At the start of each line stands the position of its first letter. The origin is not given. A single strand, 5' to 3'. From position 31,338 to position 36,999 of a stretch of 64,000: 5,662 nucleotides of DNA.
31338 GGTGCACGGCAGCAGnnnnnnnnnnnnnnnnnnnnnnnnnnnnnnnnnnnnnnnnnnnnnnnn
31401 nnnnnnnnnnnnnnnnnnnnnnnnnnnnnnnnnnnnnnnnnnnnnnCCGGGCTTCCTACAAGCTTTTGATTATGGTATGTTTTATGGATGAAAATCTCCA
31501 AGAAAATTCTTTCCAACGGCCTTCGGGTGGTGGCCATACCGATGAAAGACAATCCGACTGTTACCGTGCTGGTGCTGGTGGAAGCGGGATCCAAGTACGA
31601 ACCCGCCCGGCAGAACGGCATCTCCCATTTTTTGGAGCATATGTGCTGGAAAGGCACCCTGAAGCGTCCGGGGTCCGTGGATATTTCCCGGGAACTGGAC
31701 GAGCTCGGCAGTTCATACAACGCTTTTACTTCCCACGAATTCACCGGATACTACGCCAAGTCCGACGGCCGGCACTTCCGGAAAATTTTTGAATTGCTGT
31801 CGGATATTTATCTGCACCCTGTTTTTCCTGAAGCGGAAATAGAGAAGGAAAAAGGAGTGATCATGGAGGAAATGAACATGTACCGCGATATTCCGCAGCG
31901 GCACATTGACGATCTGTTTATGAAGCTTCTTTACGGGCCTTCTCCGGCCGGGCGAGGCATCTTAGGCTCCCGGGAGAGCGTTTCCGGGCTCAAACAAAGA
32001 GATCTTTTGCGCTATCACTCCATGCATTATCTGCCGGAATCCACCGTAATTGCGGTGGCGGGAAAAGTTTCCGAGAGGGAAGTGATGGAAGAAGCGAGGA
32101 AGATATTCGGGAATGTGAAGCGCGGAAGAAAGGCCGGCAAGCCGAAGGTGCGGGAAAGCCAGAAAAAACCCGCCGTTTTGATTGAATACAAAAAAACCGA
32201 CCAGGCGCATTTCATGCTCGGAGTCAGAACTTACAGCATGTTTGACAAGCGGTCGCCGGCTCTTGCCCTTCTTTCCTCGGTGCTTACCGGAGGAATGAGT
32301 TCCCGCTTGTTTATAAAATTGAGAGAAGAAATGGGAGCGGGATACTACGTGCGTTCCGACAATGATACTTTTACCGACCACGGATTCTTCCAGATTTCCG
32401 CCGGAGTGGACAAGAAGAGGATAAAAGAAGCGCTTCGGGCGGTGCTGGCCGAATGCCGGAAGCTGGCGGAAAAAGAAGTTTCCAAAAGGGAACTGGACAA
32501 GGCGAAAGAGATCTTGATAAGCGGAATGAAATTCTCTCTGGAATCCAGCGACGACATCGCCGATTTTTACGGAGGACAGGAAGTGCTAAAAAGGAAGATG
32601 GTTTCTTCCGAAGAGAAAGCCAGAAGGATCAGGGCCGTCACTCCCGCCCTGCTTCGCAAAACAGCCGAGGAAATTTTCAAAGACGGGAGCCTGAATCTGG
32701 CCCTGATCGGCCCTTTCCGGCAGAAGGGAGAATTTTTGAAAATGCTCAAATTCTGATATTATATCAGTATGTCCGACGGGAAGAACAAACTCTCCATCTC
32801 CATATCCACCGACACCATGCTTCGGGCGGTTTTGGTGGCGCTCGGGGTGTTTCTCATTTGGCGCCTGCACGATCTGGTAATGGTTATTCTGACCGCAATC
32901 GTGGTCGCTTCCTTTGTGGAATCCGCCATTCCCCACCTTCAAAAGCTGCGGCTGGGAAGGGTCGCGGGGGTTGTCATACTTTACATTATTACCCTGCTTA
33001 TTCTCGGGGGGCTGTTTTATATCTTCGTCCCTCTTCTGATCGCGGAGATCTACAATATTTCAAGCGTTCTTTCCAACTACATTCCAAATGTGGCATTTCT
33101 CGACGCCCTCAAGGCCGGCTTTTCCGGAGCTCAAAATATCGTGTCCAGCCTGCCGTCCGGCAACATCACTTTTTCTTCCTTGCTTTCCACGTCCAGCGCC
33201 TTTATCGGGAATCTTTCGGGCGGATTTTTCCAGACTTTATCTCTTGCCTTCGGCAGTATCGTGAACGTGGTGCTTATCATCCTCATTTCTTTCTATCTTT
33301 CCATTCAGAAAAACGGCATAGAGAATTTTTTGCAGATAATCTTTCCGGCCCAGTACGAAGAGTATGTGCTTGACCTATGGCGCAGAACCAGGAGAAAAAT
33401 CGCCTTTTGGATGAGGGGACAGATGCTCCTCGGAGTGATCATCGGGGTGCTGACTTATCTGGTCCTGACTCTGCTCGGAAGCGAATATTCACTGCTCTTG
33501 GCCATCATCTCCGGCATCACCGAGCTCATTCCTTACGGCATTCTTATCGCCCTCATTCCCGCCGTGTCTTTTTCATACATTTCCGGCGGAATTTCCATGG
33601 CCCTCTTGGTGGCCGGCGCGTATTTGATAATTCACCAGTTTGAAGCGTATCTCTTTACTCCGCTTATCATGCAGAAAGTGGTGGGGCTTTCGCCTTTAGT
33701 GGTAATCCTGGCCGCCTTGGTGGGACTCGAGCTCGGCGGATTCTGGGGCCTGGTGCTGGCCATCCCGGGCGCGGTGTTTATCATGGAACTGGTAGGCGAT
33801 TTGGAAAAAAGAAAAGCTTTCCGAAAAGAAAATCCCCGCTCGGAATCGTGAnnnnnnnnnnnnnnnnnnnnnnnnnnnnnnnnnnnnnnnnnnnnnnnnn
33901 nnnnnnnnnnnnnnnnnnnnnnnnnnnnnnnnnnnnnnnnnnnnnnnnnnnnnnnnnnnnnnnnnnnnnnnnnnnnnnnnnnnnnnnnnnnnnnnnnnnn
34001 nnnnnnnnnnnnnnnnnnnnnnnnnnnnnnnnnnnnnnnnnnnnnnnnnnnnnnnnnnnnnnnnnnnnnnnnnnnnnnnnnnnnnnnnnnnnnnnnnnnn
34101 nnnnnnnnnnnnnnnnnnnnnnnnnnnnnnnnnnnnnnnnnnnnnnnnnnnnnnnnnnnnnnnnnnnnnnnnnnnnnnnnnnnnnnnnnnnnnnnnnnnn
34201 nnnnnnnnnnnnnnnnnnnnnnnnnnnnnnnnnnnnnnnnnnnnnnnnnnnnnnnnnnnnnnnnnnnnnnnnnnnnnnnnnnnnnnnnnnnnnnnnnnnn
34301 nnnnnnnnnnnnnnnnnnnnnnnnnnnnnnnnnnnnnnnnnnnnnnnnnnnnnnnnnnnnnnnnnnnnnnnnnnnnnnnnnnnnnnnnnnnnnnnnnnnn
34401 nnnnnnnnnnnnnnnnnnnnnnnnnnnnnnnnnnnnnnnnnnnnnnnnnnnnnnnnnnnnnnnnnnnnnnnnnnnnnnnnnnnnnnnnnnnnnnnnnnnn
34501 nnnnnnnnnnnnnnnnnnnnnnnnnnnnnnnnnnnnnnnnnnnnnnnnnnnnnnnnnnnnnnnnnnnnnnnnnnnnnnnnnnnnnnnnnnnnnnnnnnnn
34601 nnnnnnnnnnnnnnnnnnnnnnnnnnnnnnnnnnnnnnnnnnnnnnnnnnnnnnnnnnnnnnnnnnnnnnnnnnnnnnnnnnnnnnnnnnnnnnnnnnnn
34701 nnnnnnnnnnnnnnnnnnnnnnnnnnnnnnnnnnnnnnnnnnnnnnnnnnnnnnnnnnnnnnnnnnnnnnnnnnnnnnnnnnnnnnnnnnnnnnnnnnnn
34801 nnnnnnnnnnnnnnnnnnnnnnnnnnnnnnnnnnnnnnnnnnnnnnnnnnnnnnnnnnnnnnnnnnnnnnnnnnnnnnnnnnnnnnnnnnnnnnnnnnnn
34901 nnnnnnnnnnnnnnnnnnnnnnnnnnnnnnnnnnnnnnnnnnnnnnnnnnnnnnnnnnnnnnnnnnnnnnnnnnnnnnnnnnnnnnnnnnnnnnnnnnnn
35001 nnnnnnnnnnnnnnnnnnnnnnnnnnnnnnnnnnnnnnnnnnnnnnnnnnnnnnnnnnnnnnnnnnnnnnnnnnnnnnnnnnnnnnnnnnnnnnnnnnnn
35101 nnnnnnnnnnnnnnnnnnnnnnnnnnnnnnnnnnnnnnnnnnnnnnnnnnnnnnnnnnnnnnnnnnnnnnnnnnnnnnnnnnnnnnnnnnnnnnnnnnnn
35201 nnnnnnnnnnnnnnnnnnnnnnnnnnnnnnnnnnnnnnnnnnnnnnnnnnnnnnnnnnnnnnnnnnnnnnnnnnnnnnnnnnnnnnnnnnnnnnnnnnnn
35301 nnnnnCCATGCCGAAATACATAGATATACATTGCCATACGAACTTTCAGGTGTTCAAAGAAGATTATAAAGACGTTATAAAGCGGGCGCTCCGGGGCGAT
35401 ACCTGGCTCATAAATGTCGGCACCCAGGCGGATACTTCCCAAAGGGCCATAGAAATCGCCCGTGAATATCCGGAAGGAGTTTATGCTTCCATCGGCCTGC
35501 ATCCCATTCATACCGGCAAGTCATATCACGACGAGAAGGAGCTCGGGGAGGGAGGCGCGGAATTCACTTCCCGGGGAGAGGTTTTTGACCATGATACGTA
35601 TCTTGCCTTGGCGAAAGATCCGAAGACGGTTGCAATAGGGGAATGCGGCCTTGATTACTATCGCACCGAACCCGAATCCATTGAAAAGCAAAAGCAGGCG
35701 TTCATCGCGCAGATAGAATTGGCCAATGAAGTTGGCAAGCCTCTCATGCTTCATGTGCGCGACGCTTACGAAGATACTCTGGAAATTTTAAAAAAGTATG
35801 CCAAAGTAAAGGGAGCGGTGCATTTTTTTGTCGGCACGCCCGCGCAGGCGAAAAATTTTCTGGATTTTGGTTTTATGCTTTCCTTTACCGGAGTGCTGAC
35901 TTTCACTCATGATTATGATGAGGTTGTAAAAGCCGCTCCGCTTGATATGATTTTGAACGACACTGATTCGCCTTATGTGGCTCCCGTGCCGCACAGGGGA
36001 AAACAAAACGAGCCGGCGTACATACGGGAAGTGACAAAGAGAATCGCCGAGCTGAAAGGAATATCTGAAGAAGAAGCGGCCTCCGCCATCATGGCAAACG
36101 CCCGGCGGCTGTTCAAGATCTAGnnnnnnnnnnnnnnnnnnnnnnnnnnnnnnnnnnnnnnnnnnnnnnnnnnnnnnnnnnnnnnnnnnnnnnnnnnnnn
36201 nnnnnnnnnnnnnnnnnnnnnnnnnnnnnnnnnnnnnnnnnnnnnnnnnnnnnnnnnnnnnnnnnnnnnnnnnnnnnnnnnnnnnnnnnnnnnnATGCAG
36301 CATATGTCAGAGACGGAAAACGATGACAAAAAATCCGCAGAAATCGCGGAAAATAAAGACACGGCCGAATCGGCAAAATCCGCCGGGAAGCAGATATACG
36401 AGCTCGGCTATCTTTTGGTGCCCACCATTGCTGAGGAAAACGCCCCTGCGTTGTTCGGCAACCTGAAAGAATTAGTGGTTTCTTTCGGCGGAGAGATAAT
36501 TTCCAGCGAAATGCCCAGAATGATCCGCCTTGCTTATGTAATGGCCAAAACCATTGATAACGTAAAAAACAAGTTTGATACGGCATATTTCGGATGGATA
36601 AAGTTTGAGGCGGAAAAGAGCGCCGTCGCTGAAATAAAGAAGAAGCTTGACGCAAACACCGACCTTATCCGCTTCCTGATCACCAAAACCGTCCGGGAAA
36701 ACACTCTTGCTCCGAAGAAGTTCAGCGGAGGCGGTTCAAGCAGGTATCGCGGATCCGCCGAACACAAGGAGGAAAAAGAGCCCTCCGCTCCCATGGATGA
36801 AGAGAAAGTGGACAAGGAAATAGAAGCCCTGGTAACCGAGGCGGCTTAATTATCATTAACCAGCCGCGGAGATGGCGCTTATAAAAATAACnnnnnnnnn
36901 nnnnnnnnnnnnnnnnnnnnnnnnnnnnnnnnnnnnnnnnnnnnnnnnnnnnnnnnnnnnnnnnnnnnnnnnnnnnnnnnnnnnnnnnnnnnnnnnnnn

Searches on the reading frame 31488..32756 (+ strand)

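Call 39: search_protein_families(library=pfam, proteins=[window:31488-32756:+], max_evalue=0.001)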
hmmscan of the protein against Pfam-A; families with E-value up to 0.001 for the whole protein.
window:31488-32756:+ (422 aa): 2 families
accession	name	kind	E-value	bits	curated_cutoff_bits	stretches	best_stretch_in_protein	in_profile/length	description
PF05193.26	Peptidase_M16_C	-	3.6e-36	125.2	23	1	171-343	5-181/181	Peptidase M16 inactive domain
PF00675.25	Peptidase_M16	-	1.2e-33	116.6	22.3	1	15-160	2-147/149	Insulinase (Peptidase family M16)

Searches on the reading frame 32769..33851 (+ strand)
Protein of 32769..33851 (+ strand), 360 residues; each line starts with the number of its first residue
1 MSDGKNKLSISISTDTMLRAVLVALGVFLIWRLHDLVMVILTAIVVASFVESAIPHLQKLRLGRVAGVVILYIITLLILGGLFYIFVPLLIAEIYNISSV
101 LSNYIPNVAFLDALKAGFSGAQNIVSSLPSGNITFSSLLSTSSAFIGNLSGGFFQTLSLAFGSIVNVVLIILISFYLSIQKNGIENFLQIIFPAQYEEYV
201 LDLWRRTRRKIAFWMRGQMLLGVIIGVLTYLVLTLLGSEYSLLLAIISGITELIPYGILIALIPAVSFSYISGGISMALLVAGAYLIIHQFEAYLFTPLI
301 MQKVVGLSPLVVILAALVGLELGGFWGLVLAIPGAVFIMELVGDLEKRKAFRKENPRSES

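Call 39: search_protein_families(library=pfam, proteins=[window:32769-33851:+], max_evalue=0.001)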
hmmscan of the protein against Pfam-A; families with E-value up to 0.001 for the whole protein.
window:32769-33851:+ (360 aa): 1 family
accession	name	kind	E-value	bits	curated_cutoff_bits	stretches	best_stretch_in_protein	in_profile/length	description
PF01594.21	AI-2E_transport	-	1.9e-44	152.7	34.3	1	20-344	5-325/327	AI-2E family transporter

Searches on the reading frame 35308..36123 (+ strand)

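Call 41: search_protein_families(library=pfam, proteins=[window:35308-36123:+], max_evalue=0.01)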
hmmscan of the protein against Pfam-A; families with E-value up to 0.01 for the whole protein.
window:35308-36123:+ (271 aa): 1 family
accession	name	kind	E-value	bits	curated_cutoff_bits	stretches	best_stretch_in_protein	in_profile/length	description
PF01026.27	TatD_DNase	-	2.7e-75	253.5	27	1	5-270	1-253/253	TatD related DNase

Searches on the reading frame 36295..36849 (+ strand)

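Call 41: search_protein_families(library=pfam, proteins=[window:36295-36849:+], max_evalue=0.01)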
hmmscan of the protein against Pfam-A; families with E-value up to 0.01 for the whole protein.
window:36295-36849:+ (184 aa): 1 family
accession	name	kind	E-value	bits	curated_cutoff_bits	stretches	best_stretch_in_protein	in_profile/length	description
PF01250.22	Ribosomal_S6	-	3.7e-13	49.9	27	1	35-131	2-90/90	Ribosomal protein S6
